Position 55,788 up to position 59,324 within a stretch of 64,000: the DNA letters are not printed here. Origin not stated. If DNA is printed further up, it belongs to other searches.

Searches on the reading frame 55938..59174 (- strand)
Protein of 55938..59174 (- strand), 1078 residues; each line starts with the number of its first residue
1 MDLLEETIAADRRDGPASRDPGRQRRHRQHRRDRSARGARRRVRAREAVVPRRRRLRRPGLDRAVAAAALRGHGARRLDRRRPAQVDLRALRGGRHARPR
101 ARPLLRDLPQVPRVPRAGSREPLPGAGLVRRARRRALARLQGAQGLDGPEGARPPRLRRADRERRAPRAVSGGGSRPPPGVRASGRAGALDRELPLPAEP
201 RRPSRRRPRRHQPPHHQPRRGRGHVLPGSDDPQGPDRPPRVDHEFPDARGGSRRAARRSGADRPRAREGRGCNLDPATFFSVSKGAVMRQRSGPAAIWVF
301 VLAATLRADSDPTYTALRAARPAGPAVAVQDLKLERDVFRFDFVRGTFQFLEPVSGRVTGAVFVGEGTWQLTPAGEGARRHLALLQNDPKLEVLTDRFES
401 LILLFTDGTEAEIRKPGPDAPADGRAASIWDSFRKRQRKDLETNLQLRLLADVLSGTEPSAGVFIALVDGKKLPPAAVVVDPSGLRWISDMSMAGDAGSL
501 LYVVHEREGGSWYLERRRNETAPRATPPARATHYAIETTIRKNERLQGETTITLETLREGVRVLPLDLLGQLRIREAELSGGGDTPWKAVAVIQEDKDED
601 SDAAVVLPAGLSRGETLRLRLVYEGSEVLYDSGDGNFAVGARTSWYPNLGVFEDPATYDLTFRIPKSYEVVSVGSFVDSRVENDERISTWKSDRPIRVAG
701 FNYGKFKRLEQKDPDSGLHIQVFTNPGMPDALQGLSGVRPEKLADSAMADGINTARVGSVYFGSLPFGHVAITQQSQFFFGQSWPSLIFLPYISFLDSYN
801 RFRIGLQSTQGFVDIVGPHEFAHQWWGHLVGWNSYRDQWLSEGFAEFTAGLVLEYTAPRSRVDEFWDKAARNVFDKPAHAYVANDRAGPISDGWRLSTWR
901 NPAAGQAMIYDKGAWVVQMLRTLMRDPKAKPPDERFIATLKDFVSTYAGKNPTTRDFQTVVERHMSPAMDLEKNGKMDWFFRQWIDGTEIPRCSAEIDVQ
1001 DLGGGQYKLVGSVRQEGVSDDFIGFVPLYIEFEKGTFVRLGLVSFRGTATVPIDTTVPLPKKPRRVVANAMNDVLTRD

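Call 48: search_protein_families(library=pfam, proteins=[window:55938-59174:-], max_evalue=0.001)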
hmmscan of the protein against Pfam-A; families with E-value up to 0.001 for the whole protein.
window:55938-59174:- (1078 aa): 1 family
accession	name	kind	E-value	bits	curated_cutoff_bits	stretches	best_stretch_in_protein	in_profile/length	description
PF01433.26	Peptidase_M1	-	8.2e-15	55.4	27.7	1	818-984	72-218/218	Peptidase family M1 domain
